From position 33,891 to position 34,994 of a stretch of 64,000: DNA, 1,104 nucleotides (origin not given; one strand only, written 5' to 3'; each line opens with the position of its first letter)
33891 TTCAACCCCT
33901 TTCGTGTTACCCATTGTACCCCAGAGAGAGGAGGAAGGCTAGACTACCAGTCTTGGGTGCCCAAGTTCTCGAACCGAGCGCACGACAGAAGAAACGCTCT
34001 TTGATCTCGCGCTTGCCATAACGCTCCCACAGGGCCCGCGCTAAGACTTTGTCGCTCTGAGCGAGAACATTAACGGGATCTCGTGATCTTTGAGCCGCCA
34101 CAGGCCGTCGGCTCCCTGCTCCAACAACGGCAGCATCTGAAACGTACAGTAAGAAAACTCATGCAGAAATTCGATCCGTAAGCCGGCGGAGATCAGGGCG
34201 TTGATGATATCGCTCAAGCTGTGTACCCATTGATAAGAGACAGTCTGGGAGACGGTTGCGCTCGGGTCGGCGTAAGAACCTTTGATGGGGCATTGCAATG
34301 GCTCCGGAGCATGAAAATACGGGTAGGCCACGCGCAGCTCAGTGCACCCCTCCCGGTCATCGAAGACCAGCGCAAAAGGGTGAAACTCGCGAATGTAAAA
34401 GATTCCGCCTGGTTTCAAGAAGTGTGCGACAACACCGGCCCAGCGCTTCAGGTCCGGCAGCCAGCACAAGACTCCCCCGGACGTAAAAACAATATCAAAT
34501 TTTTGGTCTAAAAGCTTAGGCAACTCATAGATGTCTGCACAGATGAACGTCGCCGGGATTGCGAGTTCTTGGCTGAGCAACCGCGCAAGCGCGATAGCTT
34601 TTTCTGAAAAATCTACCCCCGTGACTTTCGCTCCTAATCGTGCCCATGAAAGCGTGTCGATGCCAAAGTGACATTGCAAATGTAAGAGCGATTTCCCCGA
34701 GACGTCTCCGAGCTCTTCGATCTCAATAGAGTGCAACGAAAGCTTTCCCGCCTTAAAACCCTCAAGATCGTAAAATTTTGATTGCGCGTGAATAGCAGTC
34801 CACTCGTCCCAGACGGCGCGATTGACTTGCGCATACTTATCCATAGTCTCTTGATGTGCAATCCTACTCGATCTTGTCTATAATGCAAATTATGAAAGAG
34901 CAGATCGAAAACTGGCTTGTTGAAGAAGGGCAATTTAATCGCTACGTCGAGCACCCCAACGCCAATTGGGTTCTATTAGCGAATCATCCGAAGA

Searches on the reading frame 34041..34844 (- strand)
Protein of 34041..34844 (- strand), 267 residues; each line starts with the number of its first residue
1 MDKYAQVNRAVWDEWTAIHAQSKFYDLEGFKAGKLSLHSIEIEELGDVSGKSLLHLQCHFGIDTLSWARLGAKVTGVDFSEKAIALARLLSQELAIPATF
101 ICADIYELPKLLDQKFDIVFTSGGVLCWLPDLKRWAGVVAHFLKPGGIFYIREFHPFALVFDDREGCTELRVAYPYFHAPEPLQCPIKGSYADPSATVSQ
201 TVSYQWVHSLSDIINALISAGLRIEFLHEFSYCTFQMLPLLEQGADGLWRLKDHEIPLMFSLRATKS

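Call 15: search_protein_families(library=pfam, proteins=[window:34041-34844:-])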
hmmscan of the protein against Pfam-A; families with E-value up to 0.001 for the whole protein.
window:34041-34844:- (267 aa): 6 families
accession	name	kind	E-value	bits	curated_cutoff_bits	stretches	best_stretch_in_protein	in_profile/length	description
PF08241.18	Methyltransf_11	-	1.2e-15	58.4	21.2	1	55-151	2-95/95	Methyltransferase domain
PF13649.12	Methyltransf_25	-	3.3e-14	53.8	27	1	54-147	2-97/97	Methyltransferase domain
PF13847.12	Methyltransf_31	-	2.6e-13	50.3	27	1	50-155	4-113/145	Methyltransferase domain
PF08242.18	Methyltransf_12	-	1.4e-11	45.4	30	1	54-149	1-98/98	Methyltransferase domain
PF13489.12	Methyltransf_23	-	9.9e-05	22.6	27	1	47-155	20-120/164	Methyltransferase domain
PF01209.24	Ubie_methyltran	-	0.0008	19.3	20.1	0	62-155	63-155/233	ubiE/COQ5 methyltransferase family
